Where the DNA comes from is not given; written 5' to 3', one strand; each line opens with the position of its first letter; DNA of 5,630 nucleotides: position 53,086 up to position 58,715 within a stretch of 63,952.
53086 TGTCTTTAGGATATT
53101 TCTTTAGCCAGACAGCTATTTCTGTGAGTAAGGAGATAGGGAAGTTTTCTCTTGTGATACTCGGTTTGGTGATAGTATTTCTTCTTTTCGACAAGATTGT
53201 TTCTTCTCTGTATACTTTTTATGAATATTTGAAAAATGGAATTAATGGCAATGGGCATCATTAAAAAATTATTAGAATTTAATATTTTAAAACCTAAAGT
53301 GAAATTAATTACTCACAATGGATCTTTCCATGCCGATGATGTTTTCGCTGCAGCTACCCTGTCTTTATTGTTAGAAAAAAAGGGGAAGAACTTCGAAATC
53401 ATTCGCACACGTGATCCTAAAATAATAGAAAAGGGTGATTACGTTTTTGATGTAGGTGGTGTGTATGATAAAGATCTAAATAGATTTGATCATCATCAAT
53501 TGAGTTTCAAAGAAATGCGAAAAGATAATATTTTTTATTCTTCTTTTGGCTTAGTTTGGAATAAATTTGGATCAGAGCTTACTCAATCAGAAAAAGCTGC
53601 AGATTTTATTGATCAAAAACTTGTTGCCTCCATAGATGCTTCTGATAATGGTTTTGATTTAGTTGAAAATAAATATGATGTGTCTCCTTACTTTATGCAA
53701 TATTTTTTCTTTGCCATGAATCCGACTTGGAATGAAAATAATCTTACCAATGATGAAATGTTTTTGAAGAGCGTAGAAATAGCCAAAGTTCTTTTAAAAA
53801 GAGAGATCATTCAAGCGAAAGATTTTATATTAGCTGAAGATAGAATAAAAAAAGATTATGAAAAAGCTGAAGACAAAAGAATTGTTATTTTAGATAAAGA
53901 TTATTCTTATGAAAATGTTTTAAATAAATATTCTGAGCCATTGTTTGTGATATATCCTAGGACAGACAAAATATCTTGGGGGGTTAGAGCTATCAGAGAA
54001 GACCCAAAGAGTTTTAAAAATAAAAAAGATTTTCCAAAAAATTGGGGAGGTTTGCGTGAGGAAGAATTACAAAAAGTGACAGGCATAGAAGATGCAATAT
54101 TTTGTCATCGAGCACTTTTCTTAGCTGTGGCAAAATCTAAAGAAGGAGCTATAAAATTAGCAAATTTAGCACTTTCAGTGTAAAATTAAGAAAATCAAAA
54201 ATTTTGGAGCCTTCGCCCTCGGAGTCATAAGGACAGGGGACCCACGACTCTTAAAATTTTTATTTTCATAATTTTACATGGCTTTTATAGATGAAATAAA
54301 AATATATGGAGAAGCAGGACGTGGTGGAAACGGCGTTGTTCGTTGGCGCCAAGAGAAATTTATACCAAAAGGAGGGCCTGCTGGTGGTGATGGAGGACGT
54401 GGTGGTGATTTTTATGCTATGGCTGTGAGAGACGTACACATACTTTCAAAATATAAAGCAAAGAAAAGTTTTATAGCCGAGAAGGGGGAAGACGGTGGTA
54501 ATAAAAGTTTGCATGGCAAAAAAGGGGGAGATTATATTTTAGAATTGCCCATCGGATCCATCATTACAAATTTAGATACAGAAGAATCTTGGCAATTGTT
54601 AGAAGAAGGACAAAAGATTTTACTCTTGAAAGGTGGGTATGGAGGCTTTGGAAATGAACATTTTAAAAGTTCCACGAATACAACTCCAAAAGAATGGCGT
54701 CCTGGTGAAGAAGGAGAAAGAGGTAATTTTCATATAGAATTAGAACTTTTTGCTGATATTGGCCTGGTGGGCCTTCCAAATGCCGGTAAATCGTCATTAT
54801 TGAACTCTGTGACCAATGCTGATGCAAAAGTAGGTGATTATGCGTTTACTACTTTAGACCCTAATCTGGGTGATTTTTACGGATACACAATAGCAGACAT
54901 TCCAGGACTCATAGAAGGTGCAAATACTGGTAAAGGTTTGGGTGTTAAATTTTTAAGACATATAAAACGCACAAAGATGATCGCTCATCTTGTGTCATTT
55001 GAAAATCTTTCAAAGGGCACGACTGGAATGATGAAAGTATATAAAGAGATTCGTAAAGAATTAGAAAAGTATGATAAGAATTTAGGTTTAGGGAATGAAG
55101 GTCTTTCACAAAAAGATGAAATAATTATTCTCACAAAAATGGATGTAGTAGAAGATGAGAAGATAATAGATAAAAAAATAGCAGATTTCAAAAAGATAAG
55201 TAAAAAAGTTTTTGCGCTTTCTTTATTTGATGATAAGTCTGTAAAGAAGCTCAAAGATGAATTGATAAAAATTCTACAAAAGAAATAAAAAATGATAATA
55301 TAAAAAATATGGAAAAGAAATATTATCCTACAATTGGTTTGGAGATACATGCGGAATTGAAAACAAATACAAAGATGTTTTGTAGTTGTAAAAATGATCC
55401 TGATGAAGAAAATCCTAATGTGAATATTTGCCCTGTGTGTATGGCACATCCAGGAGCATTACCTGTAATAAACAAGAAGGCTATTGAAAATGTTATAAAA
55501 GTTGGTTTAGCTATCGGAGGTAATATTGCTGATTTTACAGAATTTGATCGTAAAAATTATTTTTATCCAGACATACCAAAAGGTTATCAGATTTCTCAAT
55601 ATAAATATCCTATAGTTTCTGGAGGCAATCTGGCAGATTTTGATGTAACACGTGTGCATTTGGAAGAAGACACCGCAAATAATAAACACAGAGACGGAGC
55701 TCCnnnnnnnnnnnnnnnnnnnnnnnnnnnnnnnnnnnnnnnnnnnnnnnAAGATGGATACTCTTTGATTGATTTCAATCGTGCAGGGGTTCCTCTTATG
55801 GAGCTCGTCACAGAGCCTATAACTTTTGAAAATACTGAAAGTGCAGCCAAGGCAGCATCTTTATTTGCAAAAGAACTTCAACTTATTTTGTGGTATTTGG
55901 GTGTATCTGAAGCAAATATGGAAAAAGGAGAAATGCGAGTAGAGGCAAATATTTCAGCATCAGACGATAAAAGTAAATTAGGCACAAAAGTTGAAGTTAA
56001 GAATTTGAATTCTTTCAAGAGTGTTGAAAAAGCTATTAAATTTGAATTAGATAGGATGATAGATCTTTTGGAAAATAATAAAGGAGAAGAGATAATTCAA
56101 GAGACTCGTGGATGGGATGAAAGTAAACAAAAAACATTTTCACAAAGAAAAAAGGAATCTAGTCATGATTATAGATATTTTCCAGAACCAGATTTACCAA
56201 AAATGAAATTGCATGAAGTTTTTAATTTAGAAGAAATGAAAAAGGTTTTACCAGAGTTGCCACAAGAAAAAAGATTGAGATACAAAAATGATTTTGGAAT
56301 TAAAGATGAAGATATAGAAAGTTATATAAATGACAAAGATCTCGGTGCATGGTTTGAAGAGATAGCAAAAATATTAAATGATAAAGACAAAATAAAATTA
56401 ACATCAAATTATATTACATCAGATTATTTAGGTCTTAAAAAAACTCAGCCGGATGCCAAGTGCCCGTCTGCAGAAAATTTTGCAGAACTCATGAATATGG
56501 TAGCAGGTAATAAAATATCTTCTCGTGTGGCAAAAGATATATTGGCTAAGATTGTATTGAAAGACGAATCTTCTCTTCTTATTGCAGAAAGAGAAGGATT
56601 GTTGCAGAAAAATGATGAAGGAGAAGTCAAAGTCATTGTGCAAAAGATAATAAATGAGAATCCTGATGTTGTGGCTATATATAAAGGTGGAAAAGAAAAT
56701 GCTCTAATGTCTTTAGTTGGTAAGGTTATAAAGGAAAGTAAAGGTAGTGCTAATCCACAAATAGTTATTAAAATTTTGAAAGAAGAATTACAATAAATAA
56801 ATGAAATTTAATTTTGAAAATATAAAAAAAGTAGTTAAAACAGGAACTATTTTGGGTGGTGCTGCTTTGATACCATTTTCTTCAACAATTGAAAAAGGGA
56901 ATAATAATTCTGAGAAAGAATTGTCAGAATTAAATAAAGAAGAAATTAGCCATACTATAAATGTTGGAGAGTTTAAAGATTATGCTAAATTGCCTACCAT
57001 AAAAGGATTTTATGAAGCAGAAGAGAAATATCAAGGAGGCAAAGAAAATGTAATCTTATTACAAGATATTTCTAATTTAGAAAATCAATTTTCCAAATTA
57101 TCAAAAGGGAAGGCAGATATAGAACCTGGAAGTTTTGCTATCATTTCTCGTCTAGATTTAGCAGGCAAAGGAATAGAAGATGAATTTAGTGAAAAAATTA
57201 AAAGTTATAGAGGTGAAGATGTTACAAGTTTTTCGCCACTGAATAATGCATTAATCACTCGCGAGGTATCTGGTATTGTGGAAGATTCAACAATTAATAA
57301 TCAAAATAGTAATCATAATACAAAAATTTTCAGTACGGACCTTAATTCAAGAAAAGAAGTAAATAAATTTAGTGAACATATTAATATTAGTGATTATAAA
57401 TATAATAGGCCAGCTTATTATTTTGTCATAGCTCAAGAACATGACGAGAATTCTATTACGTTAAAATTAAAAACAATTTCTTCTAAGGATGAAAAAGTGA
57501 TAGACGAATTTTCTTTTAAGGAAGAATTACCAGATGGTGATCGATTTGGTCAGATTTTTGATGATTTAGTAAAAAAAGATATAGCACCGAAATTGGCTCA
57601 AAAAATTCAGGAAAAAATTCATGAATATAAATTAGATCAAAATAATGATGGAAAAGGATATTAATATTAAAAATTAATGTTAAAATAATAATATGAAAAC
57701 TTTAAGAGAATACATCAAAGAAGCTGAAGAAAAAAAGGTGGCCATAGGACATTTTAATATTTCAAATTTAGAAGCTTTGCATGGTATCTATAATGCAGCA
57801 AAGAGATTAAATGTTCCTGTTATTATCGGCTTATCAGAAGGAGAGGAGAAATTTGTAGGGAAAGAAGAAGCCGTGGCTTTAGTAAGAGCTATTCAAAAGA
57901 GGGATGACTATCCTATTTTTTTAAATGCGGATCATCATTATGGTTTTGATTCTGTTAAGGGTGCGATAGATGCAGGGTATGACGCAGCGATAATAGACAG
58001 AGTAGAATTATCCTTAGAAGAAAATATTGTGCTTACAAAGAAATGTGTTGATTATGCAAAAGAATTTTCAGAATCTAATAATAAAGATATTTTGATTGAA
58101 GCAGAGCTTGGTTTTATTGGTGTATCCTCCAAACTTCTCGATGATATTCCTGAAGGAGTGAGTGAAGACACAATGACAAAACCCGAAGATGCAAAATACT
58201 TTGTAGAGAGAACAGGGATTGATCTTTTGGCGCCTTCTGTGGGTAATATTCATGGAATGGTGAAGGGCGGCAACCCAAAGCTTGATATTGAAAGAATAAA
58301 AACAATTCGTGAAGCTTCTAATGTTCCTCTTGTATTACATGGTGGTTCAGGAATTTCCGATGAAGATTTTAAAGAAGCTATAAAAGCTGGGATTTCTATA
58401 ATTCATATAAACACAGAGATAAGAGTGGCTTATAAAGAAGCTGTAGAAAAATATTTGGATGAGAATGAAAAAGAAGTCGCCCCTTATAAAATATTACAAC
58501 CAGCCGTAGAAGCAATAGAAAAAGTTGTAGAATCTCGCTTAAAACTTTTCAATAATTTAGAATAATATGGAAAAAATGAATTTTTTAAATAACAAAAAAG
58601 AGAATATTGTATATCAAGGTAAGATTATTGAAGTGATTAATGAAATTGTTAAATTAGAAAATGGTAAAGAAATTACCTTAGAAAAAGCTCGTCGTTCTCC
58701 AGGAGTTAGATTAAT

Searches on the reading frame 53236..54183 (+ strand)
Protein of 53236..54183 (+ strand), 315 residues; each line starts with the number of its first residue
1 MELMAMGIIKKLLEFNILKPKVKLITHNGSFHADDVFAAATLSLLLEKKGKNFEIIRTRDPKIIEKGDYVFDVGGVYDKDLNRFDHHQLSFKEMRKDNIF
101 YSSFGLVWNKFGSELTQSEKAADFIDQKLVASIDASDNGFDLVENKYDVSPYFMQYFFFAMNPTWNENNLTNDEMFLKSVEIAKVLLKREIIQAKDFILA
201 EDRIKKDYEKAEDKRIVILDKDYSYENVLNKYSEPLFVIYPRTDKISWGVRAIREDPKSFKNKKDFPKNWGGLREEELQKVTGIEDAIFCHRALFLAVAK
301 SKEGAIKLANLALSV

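Call 95: search_protein_families(library=pfam, proteins=[window:53236-54183:+], max_evalue=0.00001)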
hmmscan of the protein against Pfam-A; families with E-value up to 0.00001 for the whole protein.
window:53236-54183:+ (315 aa): 1 family
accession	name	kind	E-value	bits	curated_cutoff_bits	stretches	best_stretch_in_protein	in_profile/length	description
PF03690.18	MYG1_exonuc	-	1.8e-72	245.1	22.1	1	23-313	1-318/318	Uncharacterised protein family (UPF0160)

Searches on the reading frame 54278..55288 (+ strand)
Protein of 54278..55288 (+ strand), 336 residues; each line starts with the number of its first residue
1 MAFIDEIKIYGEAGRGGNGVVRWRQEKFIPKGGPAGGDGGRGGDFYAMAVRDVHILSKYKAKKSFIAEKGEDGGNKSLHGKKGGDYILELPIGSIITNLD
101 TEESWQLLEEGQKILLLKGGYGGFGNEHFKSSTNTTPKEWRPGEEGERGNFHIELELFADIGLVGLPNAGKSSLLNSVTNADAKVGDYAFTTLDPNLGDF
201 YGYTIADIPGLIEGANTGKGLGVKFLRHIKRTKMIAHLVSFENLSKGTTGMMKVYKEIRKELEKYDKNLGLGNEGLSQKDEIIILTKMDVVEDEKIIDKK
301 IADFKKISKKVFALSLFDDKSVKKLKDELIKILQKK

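Call 95: search_protein_families(library=pfam, proteins=[window:54278-55288:+], max_evalue=0.00001)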
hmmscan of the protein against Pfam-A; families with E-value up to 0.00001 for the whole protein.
window:54278-55288:+ (336 aa): 3 families
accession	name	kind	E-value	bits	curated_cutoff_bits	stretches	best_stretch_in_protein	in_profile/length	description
PF01018.28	GTP1_OBG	-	1.8e-46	158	27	1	4-156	1-154/155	GTP1/OBG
PF01926.29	MMR_HSR1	-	1.6e-23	83.4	21.9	1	161-266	2-100/113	50S ribosome-binding GTPase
PF02421.24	FeoB_N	-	6.3e-09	36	27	1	161-211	3-57/156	Ferrous iron transport protein B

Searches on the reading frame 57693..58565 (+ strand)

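Call 96: search_protein_families(library=pfam, proteins=[window:57693-58565:+], max_evalue=0.00001)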
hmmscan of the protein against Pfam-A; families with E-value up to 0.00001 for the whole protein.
window:57693-58565:+ (290 aa): 1 family
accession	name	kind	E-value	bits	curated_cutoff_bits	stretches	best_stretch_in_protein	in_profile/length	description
PF01116.26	F_bP_aldolase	-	2.6e-78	263.8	25.5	1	3-288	2-274/277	Fructose-bisphosphate aldolase class-II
